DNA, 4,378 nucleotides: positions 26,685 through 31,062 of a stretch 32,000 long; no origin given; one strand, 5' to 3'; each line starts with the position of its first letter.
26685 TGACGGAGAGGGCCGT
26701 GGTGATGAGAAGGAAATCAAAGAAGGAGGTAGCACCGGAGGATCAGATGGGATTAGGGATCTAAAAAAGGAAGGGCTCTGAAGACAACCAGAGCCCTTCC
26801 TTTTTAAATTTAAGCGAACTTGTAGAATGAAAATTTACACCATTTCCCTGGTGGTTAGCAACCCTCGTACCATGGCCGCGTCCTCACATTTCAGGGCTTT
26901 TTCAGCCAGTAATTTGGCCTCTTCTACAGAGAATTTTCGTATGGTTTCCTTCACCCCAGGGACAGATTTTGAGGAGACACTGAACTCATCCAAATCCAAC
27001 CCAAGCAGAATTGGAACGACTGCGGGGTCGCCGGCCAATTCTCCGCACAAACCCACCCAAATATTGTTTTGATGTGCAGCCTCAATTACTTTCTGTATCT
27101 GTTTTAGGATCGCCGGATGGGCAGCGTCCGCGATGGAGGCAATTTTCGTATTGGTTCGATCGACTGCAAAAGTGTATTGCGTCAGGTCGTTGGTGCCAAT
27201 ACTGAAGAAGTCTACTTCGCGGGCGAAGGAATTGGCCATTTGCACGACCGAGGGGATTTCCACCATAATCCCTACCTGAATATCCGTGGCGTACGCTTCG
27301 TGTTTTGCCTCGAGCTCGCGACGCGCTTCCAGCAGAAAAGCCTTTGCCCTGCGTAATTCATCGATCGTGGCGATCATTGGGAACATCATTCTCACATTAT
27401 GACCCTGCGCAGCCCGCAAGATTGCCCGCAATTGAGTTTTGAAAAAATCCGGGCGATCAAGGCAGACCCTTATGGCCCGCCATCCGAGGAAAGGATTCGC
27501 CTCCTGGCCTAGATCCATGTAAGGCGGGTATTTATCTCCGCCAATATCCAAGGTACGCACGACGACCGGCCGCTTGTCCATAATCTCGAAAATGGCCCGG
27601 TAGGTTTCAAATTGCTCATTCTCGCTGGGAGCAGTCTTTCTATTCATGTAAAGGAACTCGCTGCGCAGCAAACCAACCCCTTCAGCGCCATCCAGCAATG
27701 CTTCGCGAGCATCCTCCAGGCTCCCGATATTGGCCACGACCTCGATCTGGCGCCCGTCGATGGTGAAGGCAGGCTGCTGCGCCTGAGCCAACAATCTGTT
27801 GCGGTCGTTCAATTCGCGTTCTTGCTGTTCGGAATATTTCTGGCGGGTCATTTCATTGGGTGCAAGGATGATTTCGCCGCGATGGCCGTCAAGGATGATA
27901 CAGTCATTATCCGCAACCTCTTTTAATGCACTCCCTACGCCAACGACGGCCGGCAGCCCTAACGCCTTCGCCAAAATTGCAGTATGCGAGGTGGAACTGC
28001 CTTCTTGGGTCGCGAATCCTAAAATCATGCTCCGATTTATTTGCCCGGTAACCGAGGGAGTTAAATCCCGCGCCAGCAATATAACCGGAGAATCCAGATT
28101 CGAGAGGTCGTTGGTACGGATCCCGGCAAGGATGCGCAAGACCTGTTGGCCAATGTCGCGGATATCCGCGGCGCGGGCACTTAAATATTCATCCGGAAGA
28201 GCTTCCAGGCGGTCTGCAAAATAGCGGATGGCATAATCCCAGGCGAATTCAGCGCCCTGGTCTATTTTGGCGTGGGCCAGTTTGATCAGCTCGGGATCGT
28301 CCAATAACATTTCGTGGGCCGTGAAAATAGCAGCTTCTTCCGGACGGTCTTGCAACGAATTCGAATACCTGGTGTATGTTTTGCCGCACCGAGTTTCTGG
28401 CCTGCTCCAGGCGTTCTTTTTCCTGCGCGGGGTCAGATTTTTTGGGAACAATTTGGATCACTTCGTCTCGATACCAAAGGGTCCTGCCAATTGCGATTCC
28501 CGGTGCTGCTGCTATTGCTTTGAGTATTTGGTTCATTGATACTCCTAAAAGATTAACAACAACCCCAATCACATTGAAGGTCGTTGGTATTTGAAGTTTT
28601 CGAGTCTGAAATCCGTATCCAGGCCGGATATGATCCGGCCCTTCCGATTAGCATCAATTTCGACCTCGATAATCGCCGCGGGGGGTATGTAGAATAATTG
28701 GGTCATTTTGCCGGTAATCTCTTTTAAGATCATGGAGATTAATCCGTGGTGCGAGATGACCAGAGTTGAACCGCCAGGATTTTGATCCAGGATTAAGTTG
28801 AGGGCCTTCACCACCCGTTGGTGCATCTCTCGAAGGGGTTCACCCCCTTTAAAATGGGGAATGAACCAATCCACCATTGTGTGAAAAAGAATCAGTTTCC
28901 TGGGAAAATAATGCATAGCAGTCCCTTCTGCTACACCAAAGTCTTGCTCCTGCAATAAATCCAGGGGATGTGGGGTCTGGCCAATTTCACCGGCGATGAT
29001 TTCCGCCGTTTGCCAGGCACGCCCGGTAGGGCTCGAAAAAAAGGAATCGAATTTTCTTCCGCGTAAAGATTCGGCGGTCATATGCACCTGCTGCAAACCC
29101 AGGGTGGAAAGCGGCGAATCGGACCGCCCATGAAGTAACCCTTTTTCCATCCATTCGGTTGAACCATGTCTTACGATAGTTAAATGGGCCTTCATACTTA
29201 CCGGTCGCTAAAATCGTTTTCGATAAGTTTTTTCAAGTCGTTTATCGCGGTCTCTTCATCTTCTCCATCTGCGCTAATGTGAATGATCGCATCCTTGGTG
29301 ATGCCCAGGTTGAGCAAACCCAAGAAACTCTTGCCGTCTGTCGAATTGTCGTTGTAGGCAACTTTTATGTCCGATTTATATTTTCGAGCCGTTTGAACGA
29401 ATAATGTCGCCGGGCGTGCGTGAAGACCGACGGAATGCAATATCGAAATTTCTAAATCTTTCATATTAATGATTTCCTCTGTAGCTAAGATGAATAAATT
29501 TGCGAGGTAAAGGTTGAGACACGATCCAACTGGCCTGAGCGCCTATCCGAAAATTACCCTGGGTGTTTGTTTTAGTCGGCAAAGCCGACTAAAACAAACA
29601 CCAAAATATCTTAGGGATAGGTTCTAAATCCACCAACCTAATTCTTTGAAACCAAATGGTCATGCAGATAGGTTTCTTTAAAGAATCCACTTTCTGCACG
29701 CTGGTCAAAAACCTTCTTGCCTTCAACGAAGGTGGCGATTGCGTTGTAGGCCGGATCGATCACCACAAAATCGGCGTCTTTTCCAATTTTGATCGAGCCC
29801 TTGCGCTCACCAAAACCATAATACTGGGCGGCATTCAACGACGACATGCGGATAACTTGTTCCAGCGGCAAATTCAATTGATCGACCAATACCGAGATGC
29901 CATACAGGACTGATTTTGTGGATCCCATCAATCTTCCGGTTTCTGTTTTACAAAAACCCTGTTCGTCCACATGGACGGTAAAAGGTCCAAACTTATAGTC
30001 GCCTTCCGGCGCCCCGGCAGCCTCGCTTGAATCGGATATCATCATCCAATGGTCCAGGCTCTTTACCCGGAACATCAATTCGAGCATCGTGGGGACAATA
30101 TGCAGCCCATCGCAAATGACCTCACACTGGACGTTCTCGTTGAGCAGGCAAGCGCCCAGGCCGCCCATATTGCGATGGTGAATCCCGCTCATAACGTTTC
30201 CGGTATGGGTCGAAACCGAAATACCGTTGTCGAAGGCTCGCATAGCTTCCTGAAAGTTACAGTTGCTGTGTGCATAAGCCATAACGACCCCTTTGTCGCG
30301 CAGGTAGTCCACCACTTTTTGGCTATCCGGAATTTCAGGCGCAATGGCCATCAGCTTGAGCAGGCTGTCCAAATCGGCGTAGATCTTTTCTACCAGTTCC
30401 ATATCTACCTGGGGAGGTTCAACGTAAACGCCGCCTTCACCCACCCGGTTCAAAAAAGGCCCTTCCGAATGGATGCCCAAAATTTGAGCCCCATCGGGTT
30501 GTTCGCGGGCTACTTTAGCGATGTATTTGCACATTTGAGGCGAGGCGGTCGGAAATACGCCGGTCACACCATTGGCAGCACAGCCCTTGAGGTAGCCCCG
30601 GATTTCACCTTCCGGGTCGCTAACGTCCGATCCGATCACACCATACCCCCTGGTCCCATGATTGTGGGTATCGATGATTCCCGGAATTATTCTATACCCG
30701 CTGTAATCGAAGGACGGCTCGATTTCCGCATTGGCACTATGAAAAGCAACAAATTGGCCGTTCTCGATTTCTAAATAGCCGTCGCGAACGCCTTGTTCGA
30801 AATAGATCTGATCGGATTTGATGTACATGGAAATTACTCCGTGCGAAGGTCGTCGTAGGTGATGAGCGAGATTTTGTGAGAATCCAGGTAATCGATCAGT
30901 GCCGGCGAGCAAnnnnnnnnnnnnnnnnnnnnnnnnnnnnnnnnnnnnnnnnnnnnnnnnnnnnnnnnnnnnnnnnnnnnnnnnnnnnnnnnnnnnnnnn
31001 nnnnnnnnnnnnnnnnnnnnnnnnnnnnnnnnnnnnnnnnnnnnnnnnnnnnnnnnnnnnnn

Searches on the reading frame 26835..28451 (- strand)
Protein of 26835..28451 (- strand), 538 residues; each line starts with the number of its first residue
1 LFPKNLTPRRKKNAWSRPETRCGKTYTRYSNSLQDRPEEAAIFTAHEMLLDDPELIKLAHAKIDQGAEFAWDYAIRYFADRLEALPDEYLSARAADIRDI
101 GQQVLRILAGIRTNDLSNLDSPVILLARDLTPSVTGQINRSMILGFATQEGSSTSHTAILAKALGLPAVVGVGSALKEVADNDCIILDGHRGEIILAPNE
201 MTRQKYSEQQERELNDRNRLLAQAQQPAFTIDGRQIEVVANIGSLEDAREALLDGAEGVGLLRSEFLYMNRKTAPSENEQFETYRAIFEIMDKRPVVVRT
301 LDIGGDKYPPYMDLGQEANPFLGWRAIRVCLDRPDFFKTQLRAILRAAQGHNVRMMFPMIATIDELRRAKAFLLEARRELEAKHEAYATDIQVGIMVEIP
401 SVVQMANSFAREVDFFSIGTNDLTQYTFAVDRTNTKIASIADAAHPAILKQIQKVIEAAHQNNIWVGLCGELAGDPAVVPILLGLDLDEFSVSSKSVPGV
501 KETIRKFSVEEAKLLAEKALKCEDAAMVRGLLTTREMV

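Call 23: search_protein_families(library=pfam, proteins=[window:26835-28451:-], max_evalue=0.001)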
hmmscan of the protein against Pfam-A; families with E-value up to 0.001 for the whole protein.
window:26835-28451:- (538 aa): 3 families
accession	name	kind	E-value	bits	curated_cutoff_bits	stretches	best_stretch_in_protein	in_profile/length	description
PF02896.24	PEP-utilizers_C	-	3.5e-119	397.8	22.8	1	222-507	6-291/293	PEP-utilising enzyme, PEP-binding domain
PF00391.29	PEP-utilizers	-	1.3e-22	79.6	23.1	1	120-192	2-72/72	PEP-utilising enzyme, mobile domain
PF05524.18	PEP-utilisers_N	-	2.3e-12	47.6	24.4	1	34-93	59-121/121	PEP-utilising enzyme, N-terminal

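Call 49: find_encoding_contigs(protein=window:26835-28451:-, flank=1000, max_places=2)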
Protein window:26835-28451:- (538 aa): no gene with exactly this product is on record in the collection.

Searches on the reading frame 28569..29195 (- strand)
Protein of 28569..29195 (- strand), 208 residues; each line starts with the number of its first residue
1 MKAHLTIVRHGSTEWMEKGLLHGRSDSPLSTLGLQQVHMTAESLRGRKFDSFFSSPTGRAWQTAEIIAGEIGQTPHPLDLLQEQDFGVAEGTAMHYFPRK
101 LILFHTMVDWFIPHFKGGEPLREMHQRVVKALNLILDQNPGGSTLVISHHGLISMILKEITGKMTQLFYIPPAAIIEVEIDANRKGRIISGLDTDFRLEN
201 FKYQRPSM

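Call 23: search_protein_families(library=pfam, proteins=[window:28569-29195:-], max_evalue=0.001)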
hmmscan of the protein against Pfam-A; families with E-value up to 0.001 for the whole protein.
window:28569-29195:- (208 aa): 1 family
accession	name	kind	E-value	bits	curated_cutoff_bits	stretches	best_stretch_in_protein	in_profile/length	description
PF00300.27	His_Phos_1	-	1.3e-38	133.1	21.7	1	5-184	1-185/194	Histidine phosphatase superfamily (branch 1)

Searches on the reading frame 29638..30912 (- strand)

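Call 23: search_protein_families(library=pfam, proteins=[window:29638-30912:-], max_evalue=0.001)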
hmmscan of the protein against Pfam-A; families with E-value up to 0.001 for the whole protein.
window:29638-30912:- (424 aa): 2 families
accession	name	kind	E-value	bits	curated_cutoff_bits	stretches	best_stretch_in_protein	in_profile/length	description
PF01979.26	Amidohydro_1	-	3.2e-19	69.8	25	1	75-399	2-343/345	Amidohydrolase family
PF07969.17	Amidohydro_3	-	1.8e-10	41.3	29.7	1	344-390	403-446/472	Amidohydrolase family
